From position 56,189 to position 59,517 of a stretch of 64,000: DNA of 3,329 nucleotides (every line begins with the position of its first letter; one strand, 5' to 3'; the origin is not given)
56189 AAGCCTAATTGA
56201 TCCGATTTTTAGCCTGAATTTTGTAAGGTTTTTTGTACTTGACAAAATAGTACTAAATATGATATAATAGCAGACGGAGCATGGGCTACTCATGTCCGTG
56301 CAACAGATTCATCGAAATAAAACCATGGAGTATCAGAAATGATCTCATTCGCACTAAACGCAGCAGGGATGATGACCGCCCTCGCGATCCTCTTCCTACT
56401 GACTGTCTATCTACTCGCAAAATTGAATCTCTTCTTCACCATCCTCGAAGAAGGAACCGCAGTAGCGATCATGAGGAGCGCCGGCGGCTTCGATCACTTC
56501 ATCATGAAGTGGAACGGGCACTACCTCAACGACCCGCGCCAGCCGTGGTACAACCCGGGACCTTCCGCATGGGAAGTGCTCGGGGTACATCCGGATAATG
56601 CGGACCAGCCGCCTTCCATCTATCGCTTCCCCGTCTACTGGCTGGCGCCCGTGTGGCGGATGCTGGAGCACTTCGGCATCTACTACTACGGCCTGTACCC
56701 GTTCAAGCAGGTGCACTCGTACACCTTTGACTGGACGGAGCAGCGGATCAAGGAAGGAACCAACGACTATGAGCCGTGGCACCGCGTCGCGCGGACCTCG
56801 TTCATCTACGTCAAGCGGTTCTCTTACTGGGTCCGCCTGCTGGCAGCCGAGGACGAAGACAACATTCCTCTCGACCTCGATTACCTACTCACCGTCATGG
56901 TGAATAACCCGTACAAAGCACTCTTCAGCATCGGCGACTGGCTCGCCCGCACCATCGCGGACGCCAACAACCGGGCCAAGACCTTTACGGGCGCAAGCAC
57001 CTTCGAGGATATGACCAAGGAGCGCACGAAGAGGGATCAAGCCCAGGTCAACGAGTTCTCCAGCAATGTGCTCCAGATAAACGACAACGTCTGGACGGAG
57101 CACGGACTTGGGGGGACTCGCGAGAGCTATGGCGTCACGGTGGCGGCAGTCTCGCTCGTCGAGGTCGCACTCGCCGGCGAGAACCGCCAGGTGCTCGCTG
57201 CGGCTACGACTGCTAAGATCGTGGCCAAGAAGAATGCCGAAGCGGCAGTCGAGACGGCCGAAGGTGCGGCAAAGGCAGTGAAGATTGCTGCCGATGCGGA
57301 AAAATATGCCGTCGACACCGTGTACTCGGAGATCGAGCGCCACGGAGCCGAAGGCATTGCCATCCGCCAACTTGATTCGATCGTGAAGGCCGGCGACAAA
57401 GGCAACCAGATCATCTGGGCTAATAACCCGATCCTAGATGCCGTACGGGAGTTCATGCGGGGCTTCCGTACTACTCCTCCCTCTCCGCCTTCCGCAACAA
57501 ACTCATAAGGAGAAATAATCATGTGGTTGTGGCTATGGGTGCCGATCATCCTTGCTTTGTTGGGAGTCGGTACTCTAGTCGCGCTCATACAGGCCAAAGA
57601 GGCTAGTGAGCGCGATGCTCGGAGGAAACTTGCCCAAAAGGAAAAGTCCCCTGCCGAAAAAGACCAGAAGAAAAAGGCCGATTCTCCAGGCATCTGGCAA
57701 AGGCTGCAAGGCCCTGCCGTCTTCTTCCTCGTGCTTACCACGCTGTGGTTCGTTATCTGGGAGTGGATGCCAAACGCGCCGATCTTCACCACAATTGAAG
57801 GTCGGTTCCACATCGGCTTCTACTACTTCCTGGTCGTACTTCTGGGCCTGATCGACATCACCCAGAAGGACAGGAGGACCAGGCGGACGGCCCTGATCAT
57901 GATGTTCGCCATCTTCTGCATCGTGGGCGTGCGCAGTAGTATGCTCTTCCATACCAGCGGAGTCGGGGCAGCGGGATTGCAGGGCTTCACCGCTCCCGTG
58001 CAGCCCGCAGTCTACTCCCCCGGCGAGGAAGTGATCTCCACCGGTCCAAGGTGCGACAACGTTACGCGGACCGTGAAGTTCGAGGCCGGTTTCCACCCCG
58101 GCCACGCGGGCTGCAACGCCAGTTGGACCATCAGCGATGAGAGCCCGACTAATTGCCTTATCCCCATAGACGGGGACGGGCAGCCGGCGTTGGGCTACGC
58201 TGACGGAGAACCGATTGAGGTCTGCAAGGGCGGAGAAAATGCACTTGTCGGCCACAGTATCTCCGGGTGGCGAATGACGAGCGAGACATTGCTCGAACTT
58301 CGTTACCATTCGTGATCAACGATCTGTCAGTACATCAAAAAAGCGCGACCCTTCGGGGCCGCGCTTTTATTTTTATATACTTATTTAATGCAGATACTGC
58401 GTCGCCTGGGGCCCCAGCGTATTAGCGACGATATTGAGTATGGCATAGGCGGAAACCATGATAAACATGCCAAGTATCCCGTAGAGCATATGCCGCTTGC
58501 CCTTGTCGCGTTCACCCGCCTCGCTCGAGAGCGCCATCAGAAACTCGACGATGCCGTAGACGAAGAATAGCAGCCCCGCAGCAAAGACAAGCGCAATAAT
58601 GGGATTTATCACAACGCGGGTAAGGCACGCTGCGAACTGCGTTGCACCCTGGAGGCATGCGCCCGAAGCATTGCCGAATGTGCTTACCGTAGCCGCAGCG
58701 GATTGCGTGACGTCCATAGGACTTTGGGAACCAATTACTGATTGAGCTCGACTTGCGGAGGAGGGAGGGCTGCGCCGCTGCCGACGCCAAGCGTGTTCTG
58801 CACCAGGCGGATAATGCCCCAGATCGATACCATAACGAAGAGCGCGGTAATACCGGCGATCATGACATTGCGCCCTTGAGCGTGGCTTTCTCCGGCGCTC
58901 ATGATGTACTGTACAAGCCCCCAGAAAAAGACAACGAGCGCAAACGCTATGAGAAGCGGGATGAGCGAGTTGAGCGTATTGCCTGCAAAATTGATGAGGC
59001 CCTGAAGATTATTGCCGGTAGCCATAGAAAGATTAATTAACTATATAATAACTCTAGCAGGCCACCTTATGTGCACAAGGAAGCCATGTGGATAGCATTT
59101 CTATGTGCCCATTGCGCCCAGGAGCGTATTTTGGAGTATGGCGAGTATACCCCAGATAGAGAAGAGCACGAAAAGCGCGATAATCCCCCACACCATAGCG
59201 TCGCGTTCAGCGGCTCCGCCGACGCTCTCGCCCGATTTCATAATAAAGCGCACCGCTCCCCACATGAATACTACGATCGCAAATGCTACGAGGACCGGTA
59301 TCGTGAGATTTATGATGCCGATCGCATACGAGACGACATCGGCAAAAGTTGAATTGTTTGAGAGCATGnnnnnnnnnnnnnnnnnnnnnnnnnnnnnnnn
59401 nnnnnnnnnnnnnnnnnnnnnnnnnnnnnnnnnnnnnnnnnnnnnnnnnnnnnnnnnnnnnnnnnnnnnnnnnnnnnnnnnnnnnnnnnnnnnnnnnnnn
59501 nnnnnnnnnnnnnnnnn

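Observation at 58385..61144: Tandem array of four T4SS-pilin-like paralogs followed by an anchored solute-binding-like protein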

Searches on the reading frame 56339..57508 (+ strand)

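Call 3: search_protein_families(library=pfam, proteins=[window:56339-57508:+], max_evalue=1)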
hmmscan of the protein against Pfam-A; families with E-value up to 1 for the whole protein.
window:56339-57508:+ (389 aa): 2 families
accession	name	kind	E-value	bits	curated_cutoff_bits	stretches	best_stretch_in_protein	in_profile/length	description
PF01145.31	Band_7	-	3.5e-05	24.4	23.6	1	149-310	34-175/176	SPFH domain / Band 7 family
PF11574.13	Rpf1_C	-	0.016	16.4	21.2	1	288-342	5-60/88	Resuscitation-promoting factor Rpf1, C-terminal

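Call 4: search_protein_families(library=ncbifam, proteins=[window:56339-57508:+], max_evalue=1)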
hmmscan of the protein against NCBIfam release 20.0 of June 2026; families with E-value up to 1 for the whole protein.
window:56339-57508:+ (389 aa): 0 families

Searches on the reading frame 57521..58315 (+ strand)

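Call 3: search_protein_families(library=pfam, proteins=[window:57521-58315:+], max_evalue=1)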
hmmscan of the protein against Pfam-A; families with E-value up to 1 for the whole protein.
window:57521-58315:+ (264 aa): 2 families
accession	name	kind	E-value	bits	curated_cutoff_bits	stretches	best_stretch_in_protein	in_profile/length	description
PF13980.11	UPF0370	-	0.016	15.8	28.1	1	5-59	8-57/61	Uncharacterised protein family (UPF0370)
PF05620.16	TMEM208_SND2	-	0.54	10.5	22.9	1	2-51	117-161/167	SRP-independent targeting protein 2/TMEM208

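Call 4: search_protein_families(library=ncbifam, proteins=[window:57521-58315:+], max_evalue=1)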
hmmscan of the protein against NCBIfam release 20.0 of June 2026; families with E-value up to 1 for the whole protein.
window:57521-58315:+ (264 aa): 2 families
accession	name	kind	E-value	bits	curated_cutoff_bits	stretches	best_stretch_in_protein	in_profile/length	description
NF033135.1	cmx_cmrA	equivalog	0.03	13.4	400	1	6-38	238-270/374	Cmx/CmrA family chloramphenicol efflux MFS transporter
NF010185.0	PRK13664.1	equivalog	0.033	14.2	98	1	5-59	8-58/65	hypothetical protein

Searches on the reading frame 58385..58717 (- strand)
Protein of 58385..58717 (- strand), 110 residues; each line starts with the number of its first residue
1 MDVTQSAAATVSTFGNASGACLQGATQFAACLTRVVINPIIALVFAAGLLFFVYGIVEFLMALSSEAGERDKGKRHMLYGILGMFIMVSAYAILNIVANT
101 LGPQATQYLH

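Call 3: search_protein_families(library=pfam, proteins=[window:58385-58717:-], max_evalue=1)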
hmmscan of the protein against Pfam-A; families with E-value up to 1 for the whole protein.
window:58385-58717:- (110 aa): 3 families
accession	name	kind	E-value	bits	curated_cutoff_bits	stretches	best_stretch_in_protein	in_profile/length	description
PF18895.5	T4SS_pilin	-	5.4e-07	30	26.6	1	36-96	12-70/71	Type IV secretion system pilin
PF03729.18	DUF308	-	0.0026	18.4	25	1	40-85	21-66/73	Short repeat of unknown function (DUF308)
PF14110.11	DUF4282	-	0.035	15.2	27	1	27-89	3-62/86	Domain of unknown function (DUF4282)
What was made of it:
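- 58385..58717 (-): Pilin 4 (110 aa), two-TM hairpin with two Cys in the N-terminal tail. It scores 30.0 bits on PF18895 (call 3).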

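Call 4: search_protein_families(library=ncbifam, proteins=[window:58385-58717:-], max_evalue=1)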
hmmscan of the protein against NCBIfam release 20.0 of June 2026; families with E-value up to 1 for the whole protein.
window:58385-58717:- (110 aa): 3 families
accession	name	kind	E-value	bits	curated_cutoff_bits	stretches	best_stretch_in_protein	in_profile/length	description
NF045849.1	ICE_MMCAP2_0565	equivalog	4e-05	23.2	40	1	41-100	19-79/80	Mbov_0395 family pilin-like conjugal transfer protein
NF033883.1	conj_TraQ_IncI1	equivalog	0.022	14.7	80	1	33-108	10-88/175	conjugal transfer protein TraQ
TIGR03943.1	TIGR03943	equivalog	0.049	13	88.8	1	40-105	13-81/221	TIGR03943 family putative permease subunit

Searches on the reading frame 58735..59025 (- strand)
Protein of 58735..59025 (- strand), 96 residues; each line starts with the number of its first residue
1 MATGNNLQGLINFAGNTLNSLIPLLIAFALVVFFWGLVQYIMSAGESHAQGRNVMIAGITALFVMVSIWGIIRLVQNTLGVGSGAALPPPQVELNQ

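Call 3: search_protein_families(library=pfam, proteins=[window:58735-59025:-], max_evalue=1)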
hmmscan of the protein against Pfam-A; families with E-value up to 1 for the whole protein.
window:58735-59025:- (96 aa): 6 families
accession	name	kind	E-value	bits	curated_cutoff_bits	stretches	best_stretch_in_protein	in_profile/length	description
PF18895.5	T4SS_pilin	-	2.2e-05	24.9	26.6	1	7-74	5-70/71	Type IV secretion system pilin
PF00520.37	Ion_trans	-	0.017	14.8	25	1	6-75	114-194/241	Ion transport protein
PF20153.4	DUF6535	-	0.018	15.4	23.9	1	8-42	142-176/177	Family of unknown function (DUF6535)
PF14965.11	BRI3BP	-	0.085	12.8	27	1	30-71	108-149/179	Negative regulator of p53/TP53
PF20389.3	DUF6684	-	0.3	11.6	24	0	21-35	18-32/79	Family of unknown function (DUF6684)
PF19764.4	DUF6251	-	0.42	10.9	26.5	0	25-50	89-114/126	Family of unknown function (DUF6251)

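Call 4: search_protein_families(library=ncbifam, proteins=[window:58735-59025:-], max_evalue=1)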
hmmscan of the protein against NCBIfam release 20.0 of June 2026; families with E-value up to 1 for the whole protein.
window:58735-59025:- (96 aa): 4 families
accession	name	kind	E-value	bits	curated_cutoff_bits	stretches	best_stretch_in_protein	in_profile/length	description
NF033883.1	conj_TraQ_IncI1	equivalog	0.012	15.5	80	1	7-77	3-79/175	conjugal transfer protein TraQ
NF010195.0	PRK13673.1-2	equivalog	0.024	15.2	189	1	18-66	36-85/129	hypothetical protein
NF041501.1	cola_mem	domain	0.049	12.6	150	2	32-73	159-207/312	FGLLP motif-containing membrane protein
TIGR03943.1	TIGR03943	equivalog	0.11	11.8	88.8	1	20-78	12-76/221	TIGR03943 family putative permease subunit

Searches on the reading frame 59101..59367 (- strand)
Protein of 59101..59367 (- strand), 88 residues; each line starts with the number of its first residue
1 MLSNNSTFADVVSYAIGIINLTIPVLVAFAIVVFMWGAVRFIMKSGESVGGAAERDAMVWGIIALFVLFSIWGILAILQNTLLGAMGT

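Call 3: search_protein_families(library=pfam, proteins=[window:59101-59367:-], max_evalue=1)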
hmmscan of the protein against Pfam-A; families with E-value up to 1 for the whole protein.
window:59101-59367:- (88 aa): 1 family
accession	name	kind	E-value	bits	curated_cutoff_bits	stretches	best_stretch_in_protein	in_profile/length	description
PF18895.5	T4SS_pilin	-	6.3e-06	26.6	26.6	1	15-76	15-69/71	Type IV secretion system pilin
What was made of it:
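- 59101..59367 (-): Pilin 2 (88 aa), two-TM hairpin without a signal peptide; it starts 1 nt after the pilin 1 stop. It scores 26.6 bits on PF18895, equal to the gathering cut-off (call 3).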

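Call 4: search_protein_families(library=ncbifam, proteins=[window:59101-59367:-], max_evalue=1)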
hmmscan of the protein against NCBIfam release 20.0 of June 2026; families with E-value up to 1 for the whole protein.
window:59101-59367:- (88 aa): 1 family
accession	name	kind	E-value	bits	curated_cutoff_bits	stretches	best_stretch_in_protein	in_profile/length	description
NF045849.1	ICE_MMCAP2_0565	equivalog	7e-05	22.4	40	1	6-78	3-76/80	Mbov_0395 family pilin-like conjugal transfer protein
